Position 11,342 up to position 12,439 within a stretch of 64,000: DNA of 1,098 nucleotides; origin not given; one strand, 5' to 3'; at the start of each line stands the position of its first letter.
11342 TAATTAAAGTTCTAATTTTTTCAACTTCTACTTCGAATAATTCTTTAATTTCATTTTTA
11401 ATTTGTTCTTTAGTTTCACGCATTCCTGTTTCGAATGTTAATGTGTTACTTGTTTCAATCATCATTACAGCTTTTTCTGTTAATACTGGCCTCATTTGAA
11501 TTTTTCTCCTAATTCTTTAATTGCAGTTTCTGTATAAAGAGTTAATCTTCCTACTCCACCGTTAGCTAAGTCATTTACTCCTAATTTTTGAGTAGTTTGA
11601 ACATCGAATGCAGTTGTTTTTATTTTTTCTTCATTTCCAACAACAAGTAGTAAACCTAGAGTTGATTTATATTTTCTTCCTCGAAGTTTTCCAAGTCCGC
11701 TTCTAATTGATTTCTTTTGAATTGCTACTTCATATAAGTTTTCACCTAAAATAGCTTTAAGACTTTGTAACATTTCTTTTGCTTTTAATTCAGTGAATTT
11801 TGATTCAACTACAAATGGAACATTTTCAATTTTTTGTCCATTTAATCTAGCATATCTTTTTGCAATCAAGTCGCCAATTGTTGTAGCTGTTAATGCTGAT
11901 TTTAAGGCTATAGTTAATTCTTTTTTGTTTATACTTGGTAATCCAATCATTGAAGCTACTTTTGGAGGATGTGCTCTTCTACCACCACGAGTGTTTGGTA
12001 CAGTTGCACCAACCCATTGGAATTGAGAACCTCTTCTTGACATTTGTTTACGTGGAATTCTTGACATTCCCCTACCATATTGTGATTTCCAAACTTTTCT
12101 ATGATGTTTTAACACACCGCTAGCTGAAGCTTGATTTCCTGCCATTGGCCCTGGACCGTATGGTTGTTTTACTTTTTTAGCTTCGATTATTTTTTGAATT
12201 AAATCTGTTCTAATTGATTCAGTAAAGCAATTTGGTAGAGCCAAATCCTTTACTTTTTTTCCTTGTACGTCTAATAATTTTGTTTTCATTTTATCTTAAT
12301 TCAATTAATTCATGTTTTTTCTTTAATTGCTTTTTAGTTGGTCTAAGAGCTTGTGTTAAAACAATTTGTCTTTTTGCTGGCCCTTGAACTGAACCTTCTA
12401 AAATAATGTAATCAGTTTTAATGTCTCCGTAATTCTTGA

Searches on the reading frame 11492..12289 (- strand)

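Call 73: search_protein_families(library=pfam, proteins=[window:11492-12289:-], max_evalue=0.001)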
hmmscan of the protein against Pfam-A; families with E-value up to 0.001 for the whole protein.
window:11492-12289:- (265 aa): 2 families
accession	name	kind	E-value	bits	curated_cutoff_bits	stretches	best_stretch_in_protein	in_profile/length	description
PF00573.27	Ribosomal_L4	-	3.8e-18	66.3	25.8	1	18-262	3-189/190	Ribosomal protein L4/L1 family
PF06421.17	LepA_C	-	0.00028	21.4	29.7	0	149-193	1-45/107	GTP-binding protein LepA C-terminus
